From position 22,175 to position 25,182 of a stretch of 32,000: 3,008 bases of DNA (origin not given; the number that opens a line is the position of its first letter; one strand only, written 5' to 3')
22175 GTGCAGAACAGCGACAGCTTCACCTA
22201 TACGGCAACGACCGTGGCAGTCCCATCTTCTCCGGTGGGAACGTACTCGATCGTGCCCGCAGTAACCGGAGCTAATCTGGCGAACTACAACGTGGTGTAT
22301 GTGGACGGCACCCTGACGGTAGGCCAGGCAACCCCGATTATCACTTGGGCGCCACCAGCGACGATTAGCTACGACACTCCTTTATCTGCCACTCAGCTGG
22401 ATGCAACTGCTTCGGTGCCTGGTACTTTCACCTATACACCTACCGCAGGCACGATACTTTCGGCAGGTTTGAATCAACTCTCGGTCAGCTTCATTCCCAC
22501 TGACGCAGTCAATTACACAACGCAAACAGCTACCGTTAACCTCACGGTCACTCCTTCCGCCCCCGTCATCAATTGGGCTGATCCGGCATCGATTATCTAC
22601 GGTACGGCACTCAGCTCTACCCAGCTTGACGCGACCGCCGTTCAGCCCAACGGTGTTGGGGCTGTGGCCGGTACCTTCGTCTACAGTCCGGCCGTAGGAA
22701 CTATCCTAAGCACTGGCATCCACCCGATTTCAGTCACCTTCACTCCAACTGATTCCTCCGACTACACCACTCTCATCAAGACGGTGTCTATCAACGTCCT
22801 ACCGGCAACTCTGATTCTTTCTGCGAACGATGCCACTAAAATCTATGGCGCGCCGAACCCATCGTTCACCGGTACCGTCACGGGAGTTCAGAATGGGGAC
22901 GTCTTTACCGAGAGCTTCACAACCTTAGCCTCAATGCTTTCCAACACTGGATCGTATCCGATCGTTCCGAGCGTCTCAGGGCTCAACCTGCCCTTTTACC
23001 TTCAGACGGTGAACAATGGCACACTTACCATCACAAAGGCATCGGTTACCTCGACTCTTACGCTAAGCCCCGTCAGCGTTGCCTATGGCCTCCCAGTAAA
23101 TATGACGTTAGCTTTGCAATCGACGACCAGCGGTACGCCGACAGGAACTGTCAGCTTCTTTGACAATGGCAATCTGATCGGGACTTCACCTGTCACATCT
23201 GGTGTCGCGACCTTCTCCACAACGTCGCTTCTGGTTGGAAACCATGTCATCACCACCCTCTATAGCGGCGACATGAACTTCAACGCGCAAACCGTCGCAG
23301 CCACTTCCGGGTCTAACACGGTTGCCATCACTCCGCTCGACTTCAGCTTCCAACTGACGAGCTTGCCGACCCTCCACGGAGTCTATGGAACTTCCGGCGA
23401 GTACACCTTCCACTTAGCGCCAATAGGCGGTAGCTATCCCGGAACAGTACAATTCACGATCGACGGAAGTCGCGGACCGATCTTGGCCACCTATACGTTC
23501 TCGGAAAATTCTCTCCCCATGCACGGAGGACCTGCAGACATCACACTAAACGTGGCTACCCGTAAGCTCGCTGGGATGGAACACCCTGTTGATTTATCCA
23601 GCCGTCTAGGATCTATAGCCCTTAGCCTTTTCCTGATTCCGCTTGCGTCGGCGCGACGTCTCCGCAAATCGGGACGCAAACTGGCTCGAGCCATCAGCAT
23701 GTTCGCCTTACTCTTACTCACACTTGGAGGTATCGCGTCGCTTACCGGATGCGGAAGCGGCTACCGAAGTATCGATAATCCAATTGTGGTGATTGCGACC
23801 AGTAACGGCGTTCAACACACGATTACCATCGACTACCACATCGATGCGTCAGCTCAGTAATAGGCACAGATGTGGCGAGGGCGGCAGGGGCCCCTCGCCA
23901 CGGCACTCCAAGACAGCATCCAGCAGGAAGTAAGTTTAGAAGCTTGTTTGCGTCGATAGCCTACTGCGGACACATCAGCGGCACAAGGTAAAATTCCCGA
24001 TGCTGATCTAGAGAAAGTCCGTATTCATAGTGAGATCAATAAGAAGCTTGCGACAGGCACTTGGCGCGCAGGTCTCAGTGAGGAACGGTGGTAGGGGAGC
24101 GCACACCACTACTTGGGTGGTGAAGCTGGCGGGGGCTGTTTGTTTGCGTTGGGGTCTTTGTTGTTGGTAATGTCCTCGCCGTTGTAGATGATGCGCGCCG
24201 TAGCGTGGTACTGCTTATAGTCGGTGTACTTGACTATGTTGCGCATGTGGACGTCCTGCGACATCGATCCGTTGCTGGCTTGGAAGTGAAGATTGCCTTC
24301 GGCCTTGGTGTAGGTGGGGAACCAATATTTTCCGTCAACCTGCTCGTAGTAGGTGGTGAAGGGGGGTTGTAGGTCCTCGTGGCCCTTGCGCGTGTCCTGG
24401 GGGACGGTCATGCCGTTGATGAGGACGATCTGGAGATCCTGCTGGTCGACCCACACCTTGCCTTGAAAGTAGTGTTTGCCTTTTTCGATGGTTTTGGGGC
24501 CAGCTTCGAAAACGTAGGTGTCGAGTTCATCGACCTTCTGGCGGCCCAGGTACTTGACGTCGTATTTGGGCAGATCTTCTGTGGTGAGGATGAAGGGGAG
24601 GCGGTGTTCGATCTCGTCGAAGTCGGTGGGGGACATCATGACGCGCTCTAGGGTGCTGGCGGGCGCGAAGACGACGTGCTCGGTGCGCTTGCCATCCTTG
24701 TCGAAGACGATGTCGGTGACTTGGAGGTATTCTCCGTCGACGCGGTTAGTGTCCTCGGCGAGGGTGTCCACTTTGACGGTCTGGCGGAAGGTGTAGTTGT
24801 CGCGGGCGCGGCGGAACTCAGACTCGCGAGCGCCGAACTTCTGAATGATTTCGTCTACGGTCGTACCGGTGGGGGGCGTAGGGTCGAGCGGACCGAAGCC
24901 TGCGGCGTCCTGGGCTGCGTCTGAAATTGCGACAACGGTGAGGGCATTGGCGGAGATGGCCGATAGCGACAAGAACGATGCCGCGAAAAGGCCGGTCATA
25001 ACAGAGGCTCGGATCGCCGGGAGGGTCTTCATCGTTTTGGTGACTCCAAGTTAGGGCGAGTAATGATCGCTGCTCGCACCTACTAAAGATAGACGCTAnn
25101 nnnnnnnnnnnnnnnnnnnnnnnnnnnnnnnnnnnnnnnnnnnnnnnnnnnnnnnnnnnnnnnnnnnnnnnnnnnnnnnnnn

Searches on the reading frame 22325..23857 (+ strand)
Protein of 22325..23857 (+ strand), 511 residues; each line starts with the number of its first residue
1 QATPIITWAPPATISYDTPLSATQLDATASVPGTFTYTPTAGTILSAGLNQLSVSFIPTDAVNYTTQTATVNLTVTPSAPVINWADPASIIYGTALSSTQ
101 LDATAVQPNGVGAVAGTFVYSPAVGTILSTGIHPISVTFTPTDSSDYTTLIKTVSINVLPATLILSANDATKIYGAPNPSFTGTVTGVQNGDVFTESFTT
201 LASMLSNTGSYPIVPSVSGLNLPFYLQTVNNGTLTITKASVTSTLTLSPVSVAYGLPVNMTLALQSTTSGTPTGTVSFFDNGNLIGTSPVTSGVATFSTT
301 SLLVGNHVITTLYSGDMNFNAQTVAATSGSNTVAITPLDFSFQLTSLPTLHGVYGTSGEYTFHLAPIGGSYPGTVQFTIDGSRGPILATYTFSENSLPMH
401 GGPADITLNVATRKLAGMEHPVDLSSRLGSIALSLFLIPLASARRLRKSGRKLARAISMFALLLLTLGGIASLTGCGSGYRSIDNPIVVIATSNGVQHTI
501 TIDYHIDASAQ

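Call 5: search_protein_families(library=pfam, proteins=[window:22325-23857:+], max_evalue=0.1)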
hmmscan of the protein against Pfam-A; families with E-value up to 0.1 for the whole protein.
window:22325-23857:+ (511 aa): 5 families
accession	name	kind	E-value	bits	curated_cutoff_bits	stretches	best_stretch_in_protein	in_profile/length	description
PF16640.11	Big_3_5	-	5.4e-17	62.6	35.5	1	245-327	1-83/88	Bacterial Ig-like domain (group 3)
PF18676.6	MBG_2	-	2.1e-13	51.1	25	1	164-235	2-72/72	MBG domain (YGX type)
PF24507.1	Ig_CFAP65_4th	-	3.2e-07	31.1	27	2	33-70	23-60/76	CFAP65, fourth Ig-like domain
PF22065.2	Cep192_D7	-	3.1e-05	24.3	27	0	116-148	65-97/125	Cep192 domain 7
PF22544.2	HYDIN_VesB_CFA65-like_Ig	-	0.00095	19.8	25.5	0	28-67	42-81/100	HYDIN/CFA65/VesB-like, Ig-like domain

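Call 6: search_protein_families(library=ncbifam, proteins=[window:22325-23857:+], max_evalue=0.1)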
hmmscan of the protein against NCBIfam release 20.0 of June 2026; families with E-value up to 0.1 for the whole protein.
window:22325-23857:+ (511 aa): 0 families

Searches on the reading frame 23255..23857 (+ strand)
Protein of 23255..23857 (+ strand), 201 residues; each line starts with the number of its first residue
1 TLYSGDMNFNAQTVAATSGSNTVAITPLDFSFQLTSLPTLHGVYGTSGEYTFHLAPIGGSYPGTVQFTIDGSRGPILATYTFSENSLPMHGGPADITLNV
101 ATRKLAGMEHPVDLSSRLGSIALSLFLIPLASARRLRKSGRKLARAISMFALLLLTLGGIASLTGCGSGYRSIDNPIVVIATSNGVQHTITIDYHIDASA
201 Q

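Call 54: find_homologous_proteins(query=window:23255-23857:+)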
Query window:23255-23857:+ (201 aa): 30 proteins with E <= 0.001 among 984 candidates.
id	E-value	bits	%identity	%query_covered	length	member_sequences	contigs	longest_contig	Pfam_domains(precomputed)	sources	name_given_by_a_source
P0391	3.1e-107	375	88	100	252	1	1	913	PF16640.12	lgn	-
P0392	2.4e-67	245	58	100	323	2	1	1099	PF16640.12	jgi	jgi:hypothetical protein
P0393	1.6e-65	239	57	100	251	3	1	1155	PF16640.12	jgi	jgi:hypothetical protein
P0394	2.4e-65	238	56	100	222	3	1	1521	-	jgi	jgi:hypothetical protein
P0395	1.5e-64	235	56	100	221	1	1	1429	PF16640.12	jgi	jgi:hypothetical protein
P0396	3.0e-64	234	56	100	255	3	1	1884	PF16640.12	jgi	jgi:hypothetical protein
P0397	1.2e-63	232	56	100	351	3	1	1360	PF18676.7,PF16640.12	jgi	jgi:hypothetical protein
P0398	2.8e-63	231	56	100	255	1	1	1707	PF16640.12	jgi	jgi:hypothetical protein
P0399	3.2e-63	231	57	100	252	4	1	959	PF16640.12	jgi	jgi:hypothetical protein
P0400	1.0e-62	229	56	100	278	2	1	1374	PF16640.12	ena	-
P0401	1.8e-62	229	58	100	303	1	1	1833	PF16640.12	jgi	jgi:hypothetical protein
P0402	3.9e-62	228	54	99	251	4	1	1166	PF16640.12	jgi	jgi:hypothetical protein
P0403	6.3e-62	227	55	100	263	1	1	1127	PF16640.12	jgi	jgi:hypothetical protein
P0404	4.2e-61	224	54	100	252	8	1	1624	PF16640.12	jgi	jgi:hypothetical protein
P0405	6.2e-61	224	58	98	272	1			PF16640.12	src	-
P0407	3.7e-57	211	53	100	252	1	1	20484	PF16640.12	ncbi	ncbi:MAG: Ig-like domain-containing protein, partial [Edaphobacter sp.]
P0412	2.3e-41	160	43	100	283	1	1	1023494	PF16640.12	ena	-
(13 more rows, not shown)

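Call 81: search_protein_families(library=pfam, proteins=[window:23330-23857:+], max_evalue=10)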
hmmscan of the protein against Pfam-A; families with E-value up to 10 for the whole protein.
seq(176 aa): 0 families

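Call 82: find_encoding_contigs(protein=P0412, flank=10000, max_places=2)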
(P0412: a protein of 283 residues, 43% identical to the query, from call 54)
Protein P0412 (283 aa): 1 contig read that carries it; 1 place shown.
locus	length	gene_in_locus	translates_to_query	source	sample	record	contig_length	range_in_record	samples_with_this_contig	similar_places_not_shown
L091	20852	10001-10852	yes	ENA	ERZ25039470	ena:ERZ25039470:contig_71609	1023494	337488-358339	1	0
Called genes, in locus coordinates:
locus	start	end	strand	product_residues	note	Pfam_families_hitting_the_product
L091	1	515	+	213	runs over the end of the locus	-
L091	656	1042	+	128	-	PF18676:MBG_2 (weak)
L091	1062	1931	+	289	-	PF15780:ASH (faint), PF22067:Cep192_D3 (faint), PF22065:Cep192_D7 (faint), PF22544:HYDIN_VesB_CFA65-like_Ig (faint), PF24507:Ig_CFAP65_4th (faint)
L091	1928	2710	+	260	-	PF22065:Cep192_D7 (faint), PF24507:Ig_CFAP65_4th (faint)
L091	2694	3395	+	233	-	PF19755:DUF6242 (faint), PF24507:Ig_CFAP65_4th (faint), PF22065:Cep192_D7 (faint)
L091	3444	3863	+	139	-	-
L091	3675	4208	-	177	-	-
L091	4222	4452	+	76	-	-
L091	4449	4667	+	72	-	-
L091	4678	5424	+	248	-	PF24507:Ig_CFAP65_4th (faint)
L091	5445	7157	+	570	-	PF15780:ASH (faint), PF19766:DUF6253 (faint), PF22065:Cep192_D7 (faint), PF22067:Cep192_D3 (faint), PF22544:HYDIN_VesB_CFA65-like_Ig (faint), PF24291:Ig_CFAP65 (faint), PF24507:Ig_CFAP65_4th (faint), PF25248:Ig_CFAP65_8th (faint), +4 more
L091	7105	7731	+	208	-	-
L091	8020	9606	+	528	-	PF15780:ASH (faint), PF22065:Cep192_D7 (faint), PF22067:Cep192_D3 (faint), PF22544:HYDIN_VesB_CFA65-like_Ig (faint), PF24291:Ig_CFAP65 (faint), PF24507:Ig_CFAP65_4th (faint), PF25249:Ig_CFAP65_7th (faint), PF25850:PelX_Ig (faint), +1 more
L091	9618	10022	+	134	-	PF18676:MBG_2 (weak)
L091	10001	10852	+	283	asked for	PF16640:Big_3_5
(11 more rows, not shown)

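Call 83: find_encoding_contigs(protein=P0407, flank=10000, max_places=2)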
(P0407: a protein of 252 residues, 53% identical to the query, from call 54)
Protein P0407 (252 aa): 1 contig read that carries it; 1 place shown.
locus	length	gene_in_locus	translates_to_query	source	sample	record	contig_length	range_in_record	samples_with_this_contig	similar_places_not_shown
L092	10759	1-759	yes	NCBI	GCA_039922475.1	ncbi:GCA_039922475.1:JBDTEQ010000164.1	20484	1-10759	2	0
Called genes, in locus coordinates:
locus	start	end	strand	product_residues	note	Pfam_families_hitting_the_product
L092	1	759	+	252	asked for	PF16640:Big_3_5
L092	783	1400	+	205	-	PF13505:OMP_b-brl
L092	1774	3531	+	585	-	PF00664:ABC_membrane (weak), PF00005:ABC_tran, PF02463:SMC_N (faint)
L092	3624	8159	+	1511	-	PF10091:Glycoamylase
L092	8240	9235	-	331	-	PF13354:Beta-lactamase2, PF00768:Peptidase_S11 (weak)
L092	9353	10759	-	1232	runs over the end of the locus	PF13620:CarboxypepD_reg, PF13715:CarbopepD_reg_2 (weak), PF17210:SdrD_B (weak), PF25183:OMP_b-brl_4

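Call 96: search_protein_families(library=ncbifam, alignment_id=A3, max_evalue=0.01)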
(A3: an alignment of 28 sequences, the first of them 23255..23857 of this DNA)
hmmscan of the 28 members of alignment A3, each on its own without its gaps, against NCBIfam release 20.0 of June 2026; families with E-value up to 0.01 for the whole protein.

A. member 1, window:23255-23857:+ (201 aa): 1 family
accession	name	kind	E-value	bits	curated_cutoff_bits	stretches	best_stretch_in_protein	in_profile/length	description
NF058595.1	invert_tail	domain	0.0032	17.8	37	1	96-192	3-108/113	lipo-invert putative C-terminal anchoring domain-containing protein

B. families by the number of members that match (of 28 scanned): 4 families
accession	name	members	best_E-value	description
NF058595.1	invert_tail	27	4.1e-13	lipo-invert putative C-terminal anchoring domain-containing protein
NF005072.0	PRK06490.1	1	9.4e-07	glutamine amidotransferase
TIGR04490.1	SoxZ_true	1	1.6e-06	thiosulfate oxidation carrier complex protein SoxZ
NF041740.1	choice_anch_T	1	0.0073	choice-of-anchor T family protein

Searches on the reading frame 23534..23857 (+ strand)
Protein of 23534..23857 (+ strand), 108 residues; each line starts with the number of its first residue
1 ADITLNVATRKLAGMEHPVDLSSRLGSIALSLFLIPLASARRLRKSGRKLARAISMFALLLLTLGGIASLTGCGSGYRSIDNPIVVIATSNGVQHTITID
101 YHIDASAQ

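Call 93: search_protein_families(library=ncbifam, proteins=[window:23534-23857:+], max_evalue=10)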
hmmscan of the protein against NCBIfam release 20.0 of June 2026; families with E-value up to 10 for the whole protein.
seq(108 aa): 1 family
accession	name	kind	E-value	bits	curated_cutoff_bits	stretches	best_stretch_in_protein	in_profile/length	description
NF058595.1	invert_tail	domain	3.7e-05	24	37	1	3-99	3-108/113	lipo-invert putative C-terminal anchoring domain-containing protein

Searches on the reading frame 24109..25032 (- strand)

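Call 7: search_protein_families(library=pfam, proteins=[window:24109-25032:-], max_evalue=0.001)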
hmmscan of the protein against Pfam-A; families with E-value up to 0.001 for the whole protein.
window:24109-25032:- (307 aa): 1 family
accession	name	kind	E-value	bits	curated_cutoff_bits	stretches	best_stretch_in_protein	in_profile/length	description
PF17131.11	LolA_like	-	6.3e-06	26.4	30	1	151-206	65-119/184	Outer membrane lipoprotein-sorting protein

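Call 93: search_protein_families(library=ncbifam, proteins=[window:24109-25032:-], max_evalue=10)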
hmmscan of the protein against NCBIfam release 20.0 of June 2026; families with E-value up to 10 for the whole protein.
window:24109-25032:- (307 aa): 0 families
